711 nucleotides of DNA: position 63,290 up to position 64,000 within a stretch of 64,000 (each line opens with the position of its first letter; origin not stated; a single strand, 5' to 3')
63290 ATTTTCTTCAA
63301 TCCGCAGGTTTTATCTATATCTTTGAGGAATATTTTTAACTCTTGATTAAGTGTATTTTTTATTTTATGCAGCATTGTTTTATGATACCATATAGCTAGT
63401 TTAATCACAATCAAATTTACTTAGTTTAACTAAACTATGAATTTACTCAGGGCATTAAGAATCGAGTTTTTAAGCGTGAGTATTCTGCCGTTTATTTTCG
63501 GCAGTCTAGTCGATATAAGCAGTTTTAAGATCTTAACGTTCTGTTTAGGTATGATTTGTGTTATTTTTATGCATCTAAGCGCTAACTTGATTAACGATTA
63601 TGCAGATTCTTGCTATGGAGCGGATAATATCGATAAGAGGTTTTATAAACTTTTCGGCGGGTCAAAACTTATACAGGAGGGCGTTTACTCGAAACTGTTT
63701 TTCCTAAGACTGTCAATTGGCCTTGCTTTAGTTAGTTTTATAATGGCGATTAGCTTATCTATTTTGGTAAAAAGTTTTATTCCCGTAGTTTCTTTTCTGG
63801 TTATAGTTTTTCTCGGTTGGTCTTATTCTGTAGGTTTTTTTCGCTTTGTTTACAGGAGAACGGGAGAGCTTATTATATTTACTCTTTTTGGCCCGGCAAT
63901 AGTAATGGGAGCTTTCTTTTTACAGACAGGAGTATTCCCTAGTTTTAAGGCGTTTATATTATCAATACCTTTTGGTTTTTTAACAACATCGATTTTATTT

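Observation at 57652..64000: Carotenoid-type cluster resembling a C50 / elongated-carotenoid pathway, with ispH embedded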

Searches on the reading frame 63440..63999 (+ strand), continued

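Call 20: search_protein_families(library=ncbifam, proteins=[L001:10888-12021:+, P0001], max_evalue=0.001)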
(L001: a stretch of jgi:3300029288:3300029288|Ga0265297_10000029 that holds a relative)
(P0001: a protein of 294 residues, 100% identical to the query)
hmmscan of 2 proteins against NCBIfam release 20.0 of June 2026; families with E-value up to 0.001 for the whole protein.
L001:10888-12021:+ (377 aa): 27 families (the best 25 are shown)
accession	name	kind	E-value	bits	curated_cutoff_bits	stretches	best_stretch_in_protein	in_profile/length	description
TIGR03385.1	CoA_CoA_reduc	equivalog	1.9e-30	106.1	578.8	1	4-309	2-316/439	CoA-disulfide reductase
TIGR03169.1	Nterm_to_SelD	hypoth_equivalog_domain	7.6e-30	104.5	310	1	4-318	2-323/365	pyridine nucleotide-disulfide oxidoreductase family protein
NF007123.0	PRK09564.1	equivalog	9.5e-23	80.6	458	1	3-293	2-302/444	CoA-disulfide reductase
TIGR04369.1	fusion_not_SelD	hypoth_equivalog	6.1e-18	64.3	700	1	27-318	25-292/701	oxidoreductase/SelD-related fusion protein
NF042949.2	3PPDioc_HcaD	equivalog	6.8e-18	64.6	450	1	2-285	2-286/386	3-phenylpropionate/cinnamic acid dioxygenase ferredoxin--NAD(+) reductase subunit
NF010037.0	PRK13512.1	equivalog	4.3e-17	62.1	394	1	1-299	1-303/438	CoA-disulfide reductase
NF003437.0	PRK04965.1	equivalog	2.3e-16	59.8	392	1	2-276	3-276/378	NADH:flavorubredoxin reductase NorW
NF007286.0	PRK09754.1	equivalog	7.9e-15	54.5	447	1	3-284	5-286/400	phenylpropionate dioxygenase ferredoxin reductase subunit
NF046103.1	NOXase_Strep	equivalog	4.3e-13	49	600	1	4-276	2-282/442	H2O-forming NADH oxidase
TIGR01350.1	lipoamide_DH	equivalog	2e-10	40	408.8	1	61-305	95-332/461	dihydrolipoyl dehydrogenase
NF049943.1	SQR_III_seleno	exception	2.7e-10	39.7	525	1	3-112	2-113/406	type III sulfide quinone reductase, selenoprotein subtype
NF004943.0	PRK06292.2-1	equivalog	4.9e-10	38.8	432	1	62-274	95-307/456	dihydrolipoyl dehydrogenase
NF004945.0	PRK06292.2-3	equivalog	4.9e-09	35.6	494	1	57-275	93-305/457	dihydrolipoyl dehydrogenase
NF003585.0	PRK05249.1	equivalog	2.7e-08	32.9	465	1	88-316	128-346/464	Si-specific NAD(P)(+) transhydrogenase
NF045765.1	PhenlGlyoxDHPadH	equivalog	3.1e-08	32.9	475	1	2-304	3-309/416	NADH-dependent phenylglyoxylate dehydrogenase subunit epsilon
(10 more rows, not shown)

P0001 (294 aa): 11 families
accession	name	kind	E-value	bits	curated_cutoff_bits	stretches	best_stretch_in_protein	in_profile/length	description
NF004751.0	PRK06080.1-3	equivalog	2.6e-32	112.6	264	1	4-290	14-291/296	1,4-dihydroxy-2-naphthoate polyprenyltransferase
TIGR02235.1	menA_cyano-plnt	equivalog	8.8e-24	84.3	225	1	5-292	4-283/285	2-carboxy-1,4-naphthoquinone phytyltransferase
TIGR00751.1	menA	equivalog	4.1e-23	82.2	102.15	1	28-267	23-261/284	1,4-dihydroxy-2-naphthoate octaprenyltransferase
NF004749.0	PRK06080.1-1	equivalog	4.2e-23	82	277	1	6-289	25-302/311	1,4-dihydroxy-2-naphthoate polyprenyltransferase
NF004750.0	PRK06080.1-2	equivalog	1.8e-20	73.5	346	1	4-289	10-289/301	1,4-dihydroxy-2-naphthoate polyprenyltransferase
NF009926.0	PRK13387.1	equivalog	2.4e-20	72.9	316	1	3-294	6-313/317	1,4-dihydroxy-2-naphthoate polyprenyltransferase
NF004617.0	PRK05951.1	equivalog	4e-17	62.3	239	1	28-262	45-272/306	prenyltransferase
NF004754.0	PRK06080.1-6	equivalog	2.7e-13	50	522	1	7-274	16-285/308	1,4-dihydroxy-2-naphthoate polyprenyltransferase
NF004752.0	PRK06080.1-4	subfamily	3.7e-13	49.8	289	1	13-292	16-298/300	1,4-dihydroxy-2-naphthoate polyprenyltransferase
NF004753.0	PRK06080.1-5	equivalog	8.8e-12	44.8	555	1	29-261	47-273/312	1,4-dihydroxy-2-naphthoate polyprenyltransferase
NF009523.0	PRK12884.1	equivalog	2.9e-06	26.7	269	1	4-287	8-271/279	prenyltransferase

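Call 33: search_protein_families(library=ncbifam, proteins=[P0001, P0011], max_evalue=10)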
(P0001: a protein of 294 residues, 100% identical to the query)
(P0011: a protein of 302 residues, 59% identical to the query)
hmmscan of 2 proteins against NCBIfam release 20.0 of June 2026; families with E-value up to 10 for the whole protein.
P0001 (294 aa): 11 families
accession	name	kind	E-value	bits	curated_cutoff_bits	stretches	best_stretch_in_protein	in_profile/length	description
NF004751.0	PRK06080.1-3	equivalog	2.6e-32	112.6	264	1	4-290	14-291/296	1,4-dihydroxy-2-naphthoate polyprenyltransferase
TIGR02235.1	menA_cyano-plnt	equivalog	8.8e-24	84.3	225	1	5-292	4-283/285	2-carboxy-1,4-naphthoquinone phytyltransferase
TIGR00751.1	menA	equivalog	4.1e-23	82.2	102.15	1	28-267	23-261/284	1,4-dihydroxy-2-naphthoate octaprenyltransferase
NF004749.0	PRK06080.1-1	equivalog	4.2e-23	82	277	1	6-289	25-302/311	1,4-dihydroxy-2-naphthoate polyprenyltransferase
NF004750.0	PRK06080.1-2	equivalog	1.8e-20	73.5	346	1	4-289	10-289/301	1,4-dihydroxy-2-naphthoate polyprenyltransferase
NF009926.0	PRK13387.1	equivalog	2.4e-20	72.9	316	1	3-294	6-313/317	1,4-dihydroxy-2-naphthoate polyprenyltransferase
NF004617.0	PRK05951.1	equivalog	4e-17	62.3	239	1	28-262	45-272/306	prenyltransferase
NF004754.0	PRK06080.1-6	equivalog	2.7e-13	50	522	1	7-274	16-285/308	1,4-dihydroxy-2-naphthoate polyprenyltransferase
NF004752.0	PRK06080.1-4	subfamily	3.7e-13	49.8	289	1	13-292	16-298/300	1,4-dihydroxy-2-naphthoate polyprenyltransferase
NF004753.0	PRK06080.1-5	equivalog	8.8e-12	44.8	555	1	29-261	47-273/312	1,4-dihydroxy-2-naphthoate polyprenyltransferase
NF009523.0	PRK12884.1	equivalog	2.9e-06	26.7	269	1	4-287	8-271/279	prenyltransferase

P0011 (302 aa): 14 families
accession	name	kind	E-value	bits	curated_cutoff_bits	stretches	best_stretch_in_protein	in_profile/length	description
NF004751.0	PRK06080.1-3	equivalog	5.2e-37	128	264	1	3-297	5-290/296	1,4-dihydroxy-2-naphthoate polyprenyltransferase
TIGR02235.1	menA_cyano-plnt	equivalog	4.3e-31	108.3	225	1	13-297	4-280/285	2-carboxy-1,4-naphthoquinone phytyltransferase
NF009926.0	PRK13387.1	equivalog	1.2e-30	106.8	316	1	7-302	2-313/317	1,4-dihydroxy-2-naphthoate polyprenyltransferase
NF004749.0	PRK06080.1-1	equivalog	3.4e-28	98.7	277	1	8-298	19-303/311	1,4-dihydroxy-2-naphthoate polyprenyltransferase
TIGR00751.1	menA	equivalog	3e-25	89.2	102.15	1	35-300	22-279/284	1,4-dihydroxy-2-naphthoate octaprenyltransferase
NF004750.0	PRK06080.1-2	equivalog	4.1e-25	88.7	346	1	5-300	3-292/301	1,4-dihydroxy-2-naphthoate polyprenyltransferase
NF004617.0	PRK05951.1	equivalog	5.5e-21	75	239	1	37-297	46-294/306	prenyltransferase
NF004752.0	PRK06080.1-4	subfamily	1.3e-19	71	289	1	21-296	16-293/300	1,4-dihydroxy-2-naphthoate polyprenyltransferase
NF004754.0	PRK06080.1-6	equivalog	2.5e-16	59.9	522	1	4-270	5-269/308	1,4-dihydroxy-2-naphthoate polyprenyltransferase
NF004753.0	PRK06080.1-5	equivalog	2.5e-15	56.5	555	1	21-261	24-268/312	1,4-dihydroxy-2-naphthoate polyprenyltransferase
NF009523.0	PRK12884.1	equivalog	3.1e-07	29.9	269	2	102-295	86-271/279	prenyltransferase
TIGR01476.1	chlor_syn_BchG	subfamily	8.6e-07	28.7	212.3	1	103-293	88-278/283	(bacterio)chlorophyll synthase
NF009516.0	PRK12875.1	equivalog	3.9e-06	26.1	205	1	101-245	104-243/292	prenyltransferase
NF005742.0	PRK07566.1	equivalog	0.0004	19.6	313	1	105-278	117-290/315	chlorophyll synthase ChlG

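Call 57: search_protein_families(library=ncbifam, proteins=[L007:7291-7683:+, L023:12019-12414:+], max_evalue=0.001)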
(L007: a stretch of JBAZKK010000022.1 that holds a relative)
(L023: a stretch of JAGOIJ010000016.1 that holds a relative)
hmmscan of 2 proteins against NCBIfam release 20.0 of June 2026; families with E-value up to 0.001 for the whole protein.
L007:7291-7683:+ (130 aa): 2 families
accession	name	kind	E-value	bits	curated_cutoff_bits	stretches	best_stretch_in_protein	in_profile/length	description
NF050144.1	matur_HvfX_fam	equivalog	1.1e-15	58.2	80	1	4-97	3-94/165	HvfX family Cu-binding RiPP maturation protein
NF045576.1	BT_3928_fam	equivalog_domain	0.00029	20.1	250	1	7-85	4-84/358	BT_3928 family protein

L023:12019-12414:+ (131 aa): 1 family
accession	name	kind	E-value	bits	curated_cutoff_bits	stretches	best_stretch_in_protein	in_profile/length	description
NF050144.1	matur_HvfX_fam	equivalog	3.5e-15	56.6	80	1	4-97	2-93/165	HvfX family Cu-binding RiPP maturation protein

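Call 85: list_cluster_members(proteins=[P0001])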
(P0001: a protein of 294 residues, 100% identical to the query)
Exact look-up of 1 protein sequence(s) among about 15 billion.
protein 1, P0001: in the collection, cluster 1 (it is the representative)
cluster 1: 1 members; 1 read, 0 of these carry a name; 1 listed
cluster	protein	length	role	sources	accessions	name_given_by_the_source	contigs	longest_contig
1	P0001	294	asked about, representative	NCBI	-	-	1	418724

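Call 89: search_protein_families(library=pfam, proteins=[L007:7291-7683:+, L023:12019-12414:+], max_evalue=0.001)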
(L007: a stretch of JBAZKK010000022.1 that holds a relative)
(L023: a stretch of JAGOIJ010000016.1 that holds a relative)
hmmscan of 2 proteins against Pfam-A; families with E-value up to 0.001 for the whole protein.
L007:7291-7683:+ (130 aa): 3 families
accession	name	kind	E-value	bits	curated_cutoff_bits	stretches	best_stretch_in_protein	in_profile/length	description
PF07681.17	DoxX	-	1.4e-21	77.3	23.6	1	5-91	2-84/85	DoxX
PF07291.16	MauE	-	1.6e-05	25.7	27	1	1-87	1-84/128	Methylamine utilisation protein MauE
PF04173.18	DoxD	-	0.00012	22.5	22.7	1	36-126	50-140/167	TQO small subunit DoxD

L023:12019-12414:+ (131 aa): 1 family
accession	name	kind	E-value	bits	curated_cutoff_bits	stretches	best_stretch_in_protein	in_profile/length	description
PF07681.17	DoxX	-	1.5e-19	70.8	23.6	1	5-93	1-85/85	DoxX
